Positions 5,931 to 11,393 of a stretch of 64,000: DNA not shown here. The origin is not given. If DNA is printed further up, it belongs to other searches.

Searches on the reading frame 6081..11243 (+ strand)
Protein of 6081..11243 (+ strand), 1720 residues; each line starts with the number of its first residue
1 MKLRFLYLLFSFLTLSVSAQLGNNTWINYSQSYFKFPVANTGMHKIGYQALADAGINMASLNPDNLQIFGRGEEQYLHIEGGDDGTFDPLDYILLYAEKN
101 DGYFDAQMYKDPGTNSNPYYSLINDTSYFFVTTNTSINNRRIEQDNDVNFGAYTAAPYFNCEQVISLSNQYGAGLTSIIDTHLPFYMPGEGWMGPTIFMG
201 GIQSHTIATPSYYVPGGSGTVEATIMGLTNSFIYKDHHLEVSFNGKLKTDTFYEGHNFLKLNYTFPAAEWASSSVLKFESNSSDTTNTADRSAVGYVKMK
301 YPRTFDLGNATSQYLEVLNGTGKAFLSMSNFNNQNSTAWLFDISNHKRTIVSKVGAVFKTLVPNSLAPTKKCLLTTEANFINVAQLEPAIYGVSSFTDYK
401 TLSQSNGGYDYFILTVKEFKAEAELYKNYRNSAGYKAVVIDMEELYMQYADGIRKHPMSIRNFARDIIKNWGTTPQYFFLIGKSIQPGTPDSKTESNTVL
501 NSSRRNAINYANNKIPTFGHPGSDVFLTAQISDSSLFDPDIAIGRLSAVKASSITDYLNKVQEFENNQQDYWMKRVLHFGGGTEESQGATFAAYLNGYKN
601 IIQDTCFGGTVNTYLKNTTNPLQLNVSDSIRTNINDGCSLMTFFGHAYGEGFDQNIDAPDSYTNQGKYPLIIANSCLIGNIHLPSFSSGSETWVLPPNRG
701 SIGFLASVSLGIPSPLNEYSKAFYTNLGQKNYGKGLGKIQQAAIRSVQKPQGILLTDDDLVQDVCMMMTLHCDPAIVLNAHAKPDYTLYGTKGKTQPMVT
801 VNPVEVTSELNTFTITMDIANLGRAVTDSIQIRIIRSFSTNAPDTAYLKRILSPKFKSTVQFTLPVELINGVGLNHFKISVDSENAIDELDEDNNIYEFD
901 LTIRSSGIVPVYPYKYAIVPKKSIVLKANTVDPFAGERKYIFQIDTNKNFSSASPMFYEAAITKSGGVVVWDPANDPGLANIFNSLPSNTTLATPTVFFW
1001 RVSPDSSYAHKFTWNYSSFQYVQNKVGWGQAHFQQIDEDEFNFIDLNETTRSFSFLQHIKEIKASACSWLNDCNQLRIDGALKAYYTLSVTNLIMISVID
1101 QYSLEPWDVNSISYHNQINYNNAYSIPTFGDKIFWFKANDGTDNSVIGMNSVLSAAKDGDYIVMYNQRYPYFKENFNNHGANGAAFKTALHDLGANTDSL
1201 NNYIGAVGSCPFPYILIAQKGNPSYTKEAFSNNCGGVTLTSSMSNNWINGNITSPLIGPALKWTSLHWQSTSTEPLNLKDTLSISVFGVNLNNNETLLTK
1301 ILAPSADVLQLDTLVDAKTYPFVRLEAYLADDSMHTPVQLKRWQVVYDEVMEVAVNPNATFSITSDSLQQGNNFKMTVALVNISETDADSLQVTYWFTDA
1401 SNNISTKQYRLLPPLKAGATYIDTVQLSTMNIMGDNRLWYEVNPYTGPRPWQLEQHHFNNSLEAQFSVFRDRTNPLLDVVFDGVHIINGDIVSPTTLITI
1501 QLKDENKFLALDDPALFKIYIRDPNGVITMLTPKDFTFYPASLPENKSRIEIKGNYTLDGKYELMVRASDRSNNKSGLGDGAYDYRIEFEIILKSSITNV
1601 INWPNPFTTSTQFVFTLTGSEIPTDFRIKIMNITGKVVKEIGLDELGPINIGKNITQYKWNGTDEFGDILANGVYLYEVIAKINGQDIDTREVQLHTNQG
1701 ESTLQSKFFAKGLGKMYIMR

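Call 16: search_protein_families(library=pfam, proteins=[window:6081-11243:+], max_evalue=0.001)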
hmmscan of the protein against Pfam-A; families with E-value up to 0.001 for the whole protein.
window:6081-11243:+ (1720 aa): 2 families
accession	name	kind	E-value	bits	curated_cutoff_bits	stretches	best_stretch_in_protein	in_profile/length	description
PF01364.23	Peptidase_C25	-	5.4e-57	194.2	23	1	411-778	1-374/374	Peptidase family C25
PF07705.17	CARDB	-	8.3e-10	39.2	22.7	1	803-898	11-100/101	CARDB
